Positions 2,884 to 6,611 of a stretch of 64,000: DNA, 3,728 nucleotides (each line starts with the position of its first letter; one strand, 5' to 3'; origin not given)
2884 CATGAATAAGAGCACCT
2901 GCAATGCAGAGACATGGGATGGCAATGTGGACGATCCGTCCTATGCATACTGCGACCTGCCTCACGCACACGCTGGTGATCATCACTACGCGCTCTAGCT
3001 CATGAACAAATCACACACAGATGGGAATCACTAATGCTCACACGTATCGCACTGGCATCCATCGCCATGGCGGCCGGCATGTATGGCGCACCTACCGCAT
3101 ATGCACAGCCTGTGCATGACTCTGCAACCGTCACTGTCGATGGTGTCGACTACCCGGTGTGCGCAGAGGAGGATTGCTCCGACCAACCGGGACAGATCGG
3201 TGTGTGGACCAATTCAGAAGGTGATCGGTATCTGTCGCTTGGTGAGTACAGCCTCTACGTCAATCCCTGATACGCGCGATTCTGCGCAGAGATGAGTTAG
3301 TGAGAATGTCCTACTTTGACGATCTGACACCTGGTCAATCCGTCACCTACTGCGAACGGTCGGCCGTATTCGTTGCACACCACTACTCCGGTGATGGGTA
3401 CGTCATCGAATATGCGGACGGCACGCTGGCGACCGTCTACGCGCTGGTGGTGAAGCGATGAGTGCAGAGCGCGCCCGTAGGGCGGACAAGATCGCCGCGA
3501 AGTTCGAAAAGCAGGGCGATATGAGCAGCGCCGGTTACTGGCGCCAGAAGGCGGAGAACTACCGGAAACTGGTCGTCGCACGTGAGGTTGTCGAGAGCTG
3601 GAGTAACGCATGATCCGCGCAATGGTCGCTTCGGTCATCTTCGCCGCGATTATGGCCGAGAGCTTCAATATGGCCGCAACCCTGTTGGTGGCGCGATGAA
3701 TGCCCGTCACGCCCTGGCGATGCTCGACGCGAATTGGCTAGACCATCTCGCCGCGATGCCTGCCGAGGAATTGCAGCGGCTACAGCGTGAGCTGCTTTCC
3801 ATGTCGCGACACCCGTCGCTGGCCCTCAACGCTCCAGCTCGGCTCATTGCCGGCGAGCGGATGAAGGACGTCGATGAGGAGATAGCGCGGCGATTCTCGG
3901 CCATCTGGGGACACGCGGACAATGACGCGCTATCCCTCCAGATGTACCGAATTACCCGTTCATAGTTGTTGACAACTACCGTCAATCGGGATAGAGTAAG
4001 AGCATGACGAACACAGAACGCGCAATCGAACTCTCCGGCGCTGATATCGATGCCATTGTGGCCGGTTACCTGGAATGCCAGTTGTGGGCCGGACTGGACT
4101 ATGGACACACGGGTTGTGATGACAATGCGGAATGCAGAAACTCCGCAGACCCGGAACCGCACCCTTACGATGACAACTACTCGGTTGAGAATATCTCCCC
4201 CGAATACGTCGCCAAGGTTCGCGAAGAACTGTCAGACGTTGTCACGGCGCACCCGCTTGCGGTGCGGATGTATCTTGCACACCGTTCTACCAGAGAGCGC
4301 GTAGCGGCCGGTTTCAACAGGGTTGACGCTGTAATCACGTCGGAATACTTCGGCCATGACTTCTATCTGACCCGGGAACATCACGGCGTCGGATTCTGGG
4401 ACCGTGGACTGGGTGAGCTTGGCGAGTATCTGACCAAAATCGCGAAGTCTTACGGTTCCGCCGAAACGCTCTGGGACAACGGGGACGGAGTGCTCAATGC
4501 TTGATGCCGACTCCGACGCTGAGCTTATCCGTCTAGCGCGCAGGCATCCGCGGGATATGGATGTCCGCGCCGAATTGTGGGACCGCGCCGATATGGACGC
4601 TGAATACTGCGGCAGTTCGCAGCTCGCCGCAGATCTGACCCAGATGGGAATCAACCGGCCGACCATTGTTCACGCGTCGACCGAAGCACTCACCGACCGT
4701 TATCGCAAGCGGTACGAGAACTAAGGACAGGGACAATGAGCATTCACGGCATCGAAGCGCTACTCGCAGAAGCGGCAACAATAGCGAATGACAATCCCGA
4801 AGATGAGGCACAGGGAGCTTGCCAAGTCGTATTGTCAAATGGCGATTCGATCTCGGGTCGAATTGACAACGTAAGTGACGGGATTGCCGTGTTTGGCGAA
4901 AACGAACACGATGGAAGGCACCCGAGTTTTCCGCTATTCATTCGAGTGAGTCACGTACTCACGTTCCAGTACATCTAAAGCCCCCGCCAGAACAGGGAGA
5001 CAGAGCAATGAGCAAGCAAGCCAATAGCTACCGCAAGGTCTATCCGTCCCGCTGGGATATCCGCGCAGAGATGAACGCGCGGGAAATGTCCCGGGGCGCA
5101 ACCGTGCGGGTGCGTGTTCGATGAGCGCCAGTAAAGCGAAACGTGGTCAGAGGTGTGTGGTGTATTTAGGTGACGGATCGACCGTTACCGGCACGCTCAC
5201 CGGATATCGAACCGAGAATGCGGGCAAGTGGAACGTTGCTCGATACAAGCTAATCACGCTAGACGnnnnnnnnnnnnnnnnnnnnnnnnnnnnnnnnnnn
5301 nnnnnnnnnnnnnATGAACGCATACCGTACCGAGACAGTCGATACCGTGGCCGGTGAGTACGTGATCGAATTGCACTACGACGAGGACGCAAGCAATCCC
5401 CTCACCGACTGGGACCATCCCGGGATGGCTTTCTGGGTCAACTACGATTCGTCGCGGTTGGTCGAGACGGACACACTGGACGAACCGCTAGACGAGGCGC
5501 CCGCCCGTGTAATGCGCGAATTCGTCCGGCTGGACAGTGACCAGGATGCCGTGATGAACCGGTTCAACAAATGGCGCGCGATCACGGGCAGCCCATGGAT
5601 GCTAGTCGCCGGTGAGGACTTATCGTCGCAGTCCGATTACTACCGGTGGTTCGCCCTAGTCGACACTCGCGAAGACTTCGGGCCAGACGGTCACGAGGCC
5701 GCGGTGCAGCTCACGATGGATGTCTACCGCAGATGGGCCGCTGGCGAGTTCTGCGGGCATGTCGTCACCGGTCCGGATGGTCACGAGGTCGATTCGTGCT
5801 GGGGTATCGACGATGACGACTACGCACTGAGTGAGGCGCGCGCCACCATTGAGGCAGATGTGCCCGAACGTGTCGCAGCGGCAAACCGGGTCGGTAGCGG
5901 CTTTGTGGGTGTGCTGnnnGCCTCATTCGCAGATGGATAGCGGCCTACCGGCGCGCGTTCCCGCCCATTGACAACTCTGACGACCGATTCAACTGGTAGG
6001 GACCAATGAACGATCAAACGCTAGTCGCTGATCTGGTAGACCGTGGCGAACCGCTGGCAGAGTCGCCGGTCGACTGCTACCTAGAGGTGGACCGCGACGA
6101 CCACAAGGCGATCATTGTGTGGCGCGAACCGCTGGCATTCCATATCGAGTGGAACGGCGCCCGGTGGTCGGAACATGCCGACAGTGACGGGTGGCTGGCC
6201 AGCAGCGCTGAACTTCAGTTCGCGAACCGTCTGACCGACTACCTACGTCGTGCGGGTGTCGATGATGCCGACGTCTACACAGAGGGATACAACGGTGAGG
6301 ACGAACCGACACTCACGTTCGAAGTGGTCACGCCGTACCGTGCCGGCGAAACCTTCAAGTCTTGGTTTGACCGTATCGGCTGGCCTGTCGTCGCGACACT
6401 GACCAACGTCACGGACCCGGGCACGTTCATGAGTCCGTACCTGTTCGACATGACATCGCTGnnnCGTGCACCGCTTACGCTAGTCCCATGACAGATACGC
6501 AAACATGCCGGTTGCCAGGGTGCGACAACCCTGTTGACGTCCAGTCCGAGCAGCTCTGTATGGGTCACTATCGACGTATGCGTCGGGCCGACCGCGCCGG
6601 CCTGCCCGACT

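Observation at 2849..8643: Family of four near-identical promoters with an extended conserved -35 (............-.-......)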

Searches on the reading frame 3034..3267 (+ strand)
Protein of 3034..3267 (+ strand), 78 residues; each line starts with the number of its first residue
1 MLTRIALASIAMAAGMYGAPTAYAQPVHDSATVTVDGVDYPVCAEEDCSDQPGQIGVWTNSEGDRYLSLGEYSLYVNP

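Call 47: search_protein_families(library=pfam, max_evalue=0.05, proteins=[window:3034-3267:+])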
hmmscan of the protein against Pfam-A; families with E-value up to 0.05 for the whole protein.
window:3034-3267:+ (78 aa): 0 families

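Call 90: search_protein_families(library=phrogs, max_evalue=0.001, proteins=[window:3034-3267:+])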
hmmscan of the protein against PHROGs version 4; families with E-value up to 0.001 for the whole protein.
window:3034-3267:+ (78 aa): 2 families
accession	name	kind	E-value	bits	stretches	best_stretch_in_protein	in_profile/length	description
phrog_3718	-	unknown function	1.4e-23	83.8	1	6-76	18-88/90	-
phrog_2464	-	unknown function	2.4e-16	60.6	1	33-76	18-62/70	-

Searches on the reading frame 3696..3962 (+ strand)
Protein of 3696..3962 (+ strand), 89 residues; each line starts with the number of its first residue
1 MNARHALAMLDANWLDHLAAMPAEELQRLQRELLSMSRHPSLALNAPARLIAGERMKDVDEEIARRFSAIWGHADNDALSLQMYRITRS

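Call 47: search_protein_families(library=pfam, max_evalue=0.05, proteins=[window:3696-3962:+])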
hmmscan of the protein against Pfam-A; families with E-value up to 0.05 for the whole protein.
window:3696-3962:+ (89 aa): 0 families

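Call 90: search_protein_families(library=phrogs, max_evalue=0.001, proteins=[window:3696-3962:+])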
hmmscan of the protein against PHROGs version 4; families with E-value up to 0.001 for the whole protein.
window:3696-3962:+ (89 aa): 1 family
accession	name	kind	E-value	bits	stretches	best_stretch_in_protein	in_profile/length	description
phrog_7456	-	unknown function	4.3e-11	43.8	1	10-89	9-88/90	-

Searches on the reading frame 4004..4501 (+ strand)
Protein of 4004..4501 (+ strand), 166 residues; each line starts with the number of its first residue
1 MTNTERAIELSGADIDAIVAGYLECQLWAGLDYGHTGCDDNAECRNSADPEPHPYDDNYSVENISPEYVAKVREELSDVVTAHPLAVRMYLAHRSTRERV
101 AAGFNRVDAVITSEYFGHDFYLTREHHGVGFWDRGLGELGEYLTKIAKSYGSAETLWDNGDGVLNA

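Call 47: search_protein_families(library=pfam, max_evalue=0.05, proteins=[window:4004-4501:+])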
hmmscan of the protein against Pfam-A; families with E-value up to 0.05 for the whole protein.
window:4004-4501:+ (166 aa): 0 families

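Call 90: search_protein_families(library=phrogs, max_evalue=0.001, proteins=[window:4004-4501:+])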
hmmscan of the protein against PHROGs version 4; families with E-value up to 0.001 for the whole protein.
window:4004-4501:+ (166 aa): 2 families
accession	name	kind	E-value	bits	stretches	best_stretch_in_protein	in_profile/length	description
phrog_1915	-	unknown function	2.1e-51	174.9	1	8-164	2-139/141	-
phrog_20867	-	unknown function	3.1e-32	113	1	14-158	48-175/193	-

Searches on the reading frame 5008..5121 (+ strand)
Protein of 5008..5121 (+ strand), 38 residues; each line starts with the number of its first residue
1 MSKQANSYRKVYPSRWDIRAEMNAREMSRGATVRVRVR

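Call 90: search_protein_families(library=phrogs, max_evalue=0.001, proteins=[window:5008-5121:+])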
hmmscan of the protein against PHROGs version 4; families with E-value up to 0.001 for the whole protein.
window:5008-5121:+ (38 aa): 1 family
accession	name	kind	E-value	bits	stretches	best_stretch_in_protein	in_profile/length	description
phrog_7107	-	unknown function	2.3e-05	25.5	1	1-28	1-28/50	-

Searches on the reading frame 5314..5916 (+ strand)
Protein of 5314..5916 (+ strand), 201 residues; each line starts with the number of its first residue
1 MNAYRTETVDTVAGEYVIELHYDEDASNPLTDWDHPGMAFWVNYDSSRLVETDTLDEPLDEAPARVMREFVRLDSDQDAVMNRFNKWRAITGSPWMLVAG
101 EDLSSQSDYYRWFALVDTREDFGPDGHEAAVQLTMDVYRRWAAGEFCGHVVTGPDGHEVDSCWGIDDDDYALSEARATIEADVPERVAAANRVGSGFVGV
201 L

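Call 47: search_protein_families(library=pfam, max_evalue=0.05, proteins=[window:5314-5916:+])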
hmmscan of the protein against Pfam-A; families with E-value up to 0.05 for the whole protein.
window:5314-5916:+ (201 aa): 0 families

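Call 90: search_protein_families(library=phrogs, max_evalue=0.001, proteins=[window:5314-5916:+])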
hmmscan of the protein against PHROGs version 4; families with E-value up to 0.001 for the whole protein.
window:5314-5916:+ (201 aa): 1 family
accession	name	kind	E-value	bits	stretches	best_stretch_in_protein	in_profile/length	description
phrog_6186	-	unknown function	5e-28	99.6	1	7-200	4-219/220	-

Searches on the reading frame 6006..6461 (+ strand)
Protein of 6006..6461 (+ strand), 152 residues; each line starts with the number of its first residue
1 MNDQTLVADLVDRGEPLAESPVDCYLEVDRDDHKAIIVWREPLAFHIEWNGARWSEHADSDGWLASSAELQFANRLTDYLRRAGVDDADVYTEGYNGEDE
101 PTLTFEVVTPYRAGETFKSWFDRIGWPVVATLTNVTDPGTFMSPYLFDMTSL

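Call 47: search_protein_families(library=pfam, max_evalue=0.05, proteins=[window:6006-6461:+])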
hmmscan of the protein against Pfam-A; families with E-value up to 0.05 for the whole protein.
window:6006-6461:+ (152 aa): 0 families

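Call 90: search_protein_families(library=phrogs, max_evalue=0.001, proteins=[window:6006-6461:+])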
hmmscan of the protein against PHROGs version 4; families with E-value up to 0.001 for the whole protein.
window:6006-6461:+ (152 aa): 1 family
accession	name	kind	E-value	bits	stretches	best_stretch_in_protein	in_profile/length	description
phrog_7112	-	unknown function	6e-49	167.5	2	53-152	71-165/169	-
